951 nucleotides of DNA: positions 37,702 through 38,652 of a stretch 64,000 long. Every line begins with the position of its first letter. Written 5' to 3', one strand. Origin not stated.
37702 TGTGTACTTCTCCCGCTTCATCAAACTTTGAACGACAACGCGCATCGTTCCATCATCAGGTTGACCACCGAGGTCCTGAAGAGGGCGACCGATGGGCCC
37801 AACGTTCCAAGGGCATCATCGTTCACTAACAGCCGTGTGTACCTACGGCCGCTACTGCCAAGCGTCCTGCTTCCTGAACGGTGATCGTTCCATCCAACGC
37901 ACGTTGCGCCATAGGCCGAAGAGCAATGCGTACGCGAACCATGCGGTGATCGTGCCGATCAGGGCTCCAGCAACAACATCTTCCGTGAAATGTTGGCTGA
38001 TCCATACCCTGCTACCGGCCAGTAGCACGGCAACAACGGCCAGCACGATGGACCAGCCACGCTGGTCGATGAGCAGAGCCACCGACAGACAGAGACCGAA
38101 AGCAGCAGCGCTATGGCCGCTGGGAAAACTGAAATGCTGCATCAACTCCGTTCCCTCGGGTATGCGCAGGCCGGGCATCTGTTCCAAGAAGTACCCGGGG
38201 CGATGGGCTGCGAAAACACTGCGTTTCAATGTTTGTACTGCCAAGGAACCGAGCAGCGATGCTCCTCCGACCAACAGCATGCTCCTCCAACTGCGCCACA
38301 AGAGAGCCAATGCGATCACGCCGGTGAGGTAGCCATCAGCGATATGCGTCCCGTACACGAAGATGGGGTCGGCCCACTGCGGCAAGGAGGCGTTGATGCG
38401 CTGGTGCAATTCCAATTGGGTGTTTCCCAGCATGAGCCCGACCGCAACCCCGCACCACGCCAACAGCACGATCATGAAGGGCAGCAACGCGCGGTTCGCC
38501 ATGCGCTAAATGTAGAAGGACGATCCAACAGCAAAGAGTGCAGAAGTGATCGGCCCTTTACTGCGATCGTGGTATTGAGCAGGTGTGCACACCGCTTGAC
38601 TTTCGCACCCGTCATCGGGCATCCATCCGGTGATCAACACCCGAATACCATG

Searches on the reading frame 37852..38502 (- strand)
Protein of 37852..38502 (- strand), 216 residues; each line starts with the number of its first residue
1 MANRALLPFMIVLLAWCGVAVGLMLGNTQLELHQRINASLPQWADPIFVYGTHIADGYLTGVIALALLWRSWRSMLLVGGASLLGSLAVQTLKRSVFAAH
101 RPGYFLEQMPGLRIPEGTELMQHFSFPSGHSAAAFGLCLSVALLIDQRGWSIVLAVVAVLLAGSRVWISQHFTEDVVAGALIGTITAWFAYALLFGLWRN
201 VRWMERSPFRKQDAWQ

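Call 57: search_protein_families(library=pfam, proteins=[window:37852-38502:-], max_evalue=0.01)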
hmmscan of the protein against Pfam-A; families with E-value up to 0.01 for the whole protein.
window:37852-38502:- (216 aa): 3 families
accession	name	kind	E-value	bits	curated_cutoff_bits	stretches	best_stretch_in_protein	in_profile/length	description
PF01569.27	PAP2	-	3.5e-19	69.3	27.2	1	79-195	6-126/130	PAP2 superfamily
PF14378.12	PAP2_3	-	1.2e-06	28.9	27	1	122-188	123-189/190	PAP2 superfamily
PF14360.12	PAP2_C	-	0.0029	18.6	27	1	128-189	8-71/74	PAP2 superfamily C-terminal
